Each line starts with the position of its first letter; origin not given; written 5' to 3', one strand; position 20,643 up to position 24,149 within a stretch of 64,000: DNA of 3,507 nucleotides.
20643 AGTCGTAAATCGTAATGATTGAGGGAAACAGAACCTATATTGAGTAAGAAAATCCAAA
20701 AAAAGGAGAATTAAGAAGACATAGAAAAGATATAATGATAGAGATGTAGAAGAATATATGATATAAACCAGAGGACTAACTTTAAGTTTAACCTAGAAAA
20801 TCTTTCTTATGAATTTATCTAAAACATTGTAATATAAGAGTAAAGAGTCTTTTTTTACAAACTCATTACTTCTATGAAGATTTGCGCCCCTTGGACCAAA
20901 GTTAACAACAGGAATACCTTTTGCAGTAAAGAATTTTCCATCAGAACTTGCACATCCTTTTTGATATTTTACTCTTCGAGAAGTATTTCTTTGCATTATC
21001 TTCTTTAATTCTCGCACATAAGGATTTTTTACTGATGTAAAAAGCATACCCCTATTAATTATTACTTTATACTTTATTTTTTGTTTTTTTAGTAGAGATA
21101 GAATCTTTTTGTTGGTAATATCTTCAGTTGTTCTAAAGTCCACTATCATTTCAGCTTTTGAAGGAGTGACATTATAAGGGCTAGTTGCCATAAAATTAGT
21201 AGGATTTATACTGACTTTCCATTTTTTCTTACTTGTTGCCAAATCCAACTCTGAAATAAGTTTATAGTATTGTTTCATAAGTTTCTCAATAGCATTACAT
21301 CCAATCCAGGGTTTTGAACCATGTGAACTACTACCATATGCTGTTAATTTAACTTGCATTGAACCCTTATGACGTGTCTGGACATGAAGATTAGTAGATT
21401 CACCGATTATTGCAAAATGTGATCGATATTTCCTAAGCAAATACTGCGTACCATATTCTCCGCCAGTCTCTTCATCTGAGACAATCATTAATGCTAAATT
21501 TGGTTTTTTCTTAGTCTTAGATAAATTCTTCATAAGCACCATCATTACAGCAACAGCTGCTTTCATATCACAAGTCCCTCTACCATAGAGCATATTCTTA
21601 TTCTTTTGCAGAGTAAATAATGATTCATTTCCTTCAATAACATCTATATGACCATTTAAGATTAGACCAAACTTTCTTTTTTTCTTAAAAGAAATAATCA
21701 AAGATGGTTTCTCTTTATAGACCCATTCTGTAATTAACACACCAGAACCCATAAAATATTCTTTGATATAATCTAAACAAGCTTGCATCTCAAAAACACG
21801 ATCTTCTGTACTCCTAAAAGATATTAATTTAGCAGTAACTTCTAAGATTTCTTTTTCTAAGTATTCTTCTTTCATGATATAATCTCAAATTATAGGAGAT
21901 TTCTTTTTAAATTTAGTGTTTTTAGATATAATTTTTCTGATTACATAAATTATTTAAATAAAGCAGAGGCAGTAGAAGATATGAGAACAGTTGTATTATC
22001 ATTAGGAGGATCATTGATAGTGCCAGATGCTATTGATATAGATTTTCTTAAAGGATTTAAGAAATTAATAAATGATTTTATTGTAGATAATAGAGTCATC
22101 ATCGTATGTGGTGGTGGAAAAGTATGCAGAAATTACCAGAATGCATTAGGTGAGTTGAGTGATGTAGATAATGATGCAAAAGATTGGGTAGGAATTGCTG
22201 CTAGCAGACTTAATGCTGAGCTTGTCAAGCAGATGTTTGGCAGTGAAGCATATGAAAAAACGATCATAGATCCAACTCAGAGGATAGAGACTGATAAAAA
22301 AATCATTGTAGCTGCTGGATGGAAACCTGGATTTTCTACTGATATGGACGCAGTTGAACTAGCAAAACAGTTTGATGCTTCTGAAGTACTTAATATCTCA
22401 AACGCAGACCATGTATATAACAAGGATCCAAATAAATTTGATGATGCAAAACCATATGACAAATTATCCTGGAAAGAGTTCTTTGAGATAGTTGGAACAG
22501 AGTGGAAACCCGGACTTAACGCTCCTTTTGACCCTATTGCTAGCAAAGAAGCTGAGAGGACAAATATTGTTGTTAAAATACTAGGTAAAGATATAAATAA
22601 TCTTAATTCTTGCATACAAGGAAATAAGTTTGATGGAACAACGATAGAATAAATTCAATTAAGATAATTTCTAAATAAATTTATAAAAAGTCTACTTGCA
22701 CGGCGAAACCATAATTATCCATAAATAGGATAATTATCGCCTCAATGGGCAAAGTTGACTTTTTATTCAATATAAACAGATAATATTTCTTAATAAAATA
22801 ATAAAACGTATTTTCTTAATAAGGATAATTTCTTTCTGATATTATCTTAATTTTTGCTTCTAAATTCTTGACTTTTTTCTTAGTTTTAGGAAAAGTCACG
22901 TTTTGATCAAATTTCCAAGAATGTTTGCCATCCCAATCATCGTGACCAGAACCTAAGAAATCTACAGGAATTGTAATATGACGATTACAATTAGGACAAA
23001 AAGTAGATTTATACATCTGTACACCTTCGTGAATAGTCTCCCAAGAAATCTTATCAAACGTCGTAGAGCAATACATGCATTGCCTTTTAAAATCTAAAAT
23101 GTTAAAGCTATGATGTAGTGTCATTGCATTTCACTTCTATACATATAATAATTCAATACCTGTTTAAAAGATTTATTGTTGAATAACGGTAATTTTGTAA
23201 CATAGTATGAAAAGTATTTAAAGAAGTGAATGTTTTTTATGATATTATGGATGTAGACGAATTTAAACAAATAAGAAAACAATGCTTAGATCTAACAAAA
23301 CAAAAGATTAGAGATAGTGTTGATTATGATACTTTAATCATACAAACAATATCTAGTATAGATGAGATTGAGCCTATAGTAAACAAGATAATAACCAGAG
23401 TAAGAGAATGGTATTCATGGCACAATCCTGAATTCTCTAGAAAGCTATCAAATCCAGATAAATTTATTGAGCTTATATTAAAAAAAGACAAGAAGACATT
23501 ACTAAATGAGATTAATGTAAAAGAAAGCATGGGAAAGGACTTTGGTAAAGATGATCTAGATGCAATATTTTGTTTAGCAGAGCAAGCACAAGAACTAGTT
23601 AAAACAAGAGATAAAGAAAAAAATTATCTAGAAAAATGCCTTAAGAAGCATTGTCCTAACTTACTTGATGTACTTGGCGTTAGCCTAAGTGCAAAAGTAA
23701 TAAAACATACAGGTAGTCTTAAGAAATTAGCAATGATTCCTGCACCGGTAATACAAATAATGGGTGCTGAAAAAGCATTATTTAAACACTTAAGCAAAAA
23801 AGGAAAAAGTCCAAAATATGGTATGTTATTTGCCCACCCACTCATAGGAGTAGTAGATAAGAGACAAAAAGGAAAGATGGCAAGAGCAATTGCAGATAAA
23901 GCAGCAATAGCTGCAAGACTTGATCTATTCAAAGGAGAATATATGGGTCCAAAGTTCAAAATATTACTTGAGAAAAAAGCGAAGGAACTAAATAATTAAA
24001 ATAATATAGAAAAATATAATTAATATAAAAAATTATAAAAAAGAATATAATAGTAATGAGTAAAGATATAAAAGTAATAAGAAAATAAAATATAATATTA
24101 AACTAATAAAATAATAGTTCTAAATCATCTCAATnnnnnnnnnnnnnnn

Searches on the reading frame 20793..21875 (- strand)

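Call 39: search_protein_families(library=pfam, max_evalue=0.01, proteins=[window:20793-21875:-])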
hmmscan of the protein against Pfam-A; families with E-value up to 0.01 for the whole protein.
window:20793-21875:- (360 aa): 3 families
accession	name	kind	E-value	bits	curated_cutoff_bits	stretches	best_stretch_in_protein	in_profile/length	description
PF01546.33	Peptidase_M20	-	8.2e-27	94.9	24.6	1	72-357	1-205/206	Peptidase family M20/M25/M40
PF07687.19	M20_dimer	-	2.3e-12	47.2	21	1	168-264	2-97/107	Peptidase dimerisation domain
PF04389.22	Peptidase_M28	-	1e-05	25.8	21.3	1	63-150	6-79/193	Peptidase family M28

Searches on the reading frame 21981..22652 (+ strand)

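Call 79: search_protein_families(library=pfam, max_evalue=0.001, proteins=[window:21981-22652:+])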
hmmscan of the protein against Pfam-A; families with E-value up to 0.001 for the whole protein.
window:21981-22652:+ (223 aa): 1 family
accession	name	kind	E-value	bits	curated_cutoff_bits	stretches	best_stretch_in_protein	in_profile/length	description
PF00696.33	AA_kinase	-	6.5e-26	91.9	24.9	1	3-201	2-233/234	Amino acid kinase family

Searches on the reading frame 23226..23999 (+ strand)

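Call 39: search_protein_families(library=pfam, max_evalue=0.01, proteins=[window:23226-23999:+])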
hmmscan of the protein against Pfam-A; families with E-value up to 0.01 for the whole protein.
window:23226-23999:+ (257 aa): 1 family
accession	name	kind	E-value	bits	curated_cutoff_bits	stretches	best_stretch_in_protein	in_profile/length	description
PF01798.23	Nop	-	5e-50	170.5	25.4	1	45-253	2-227/228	snoRNA binding domain, fibrillarin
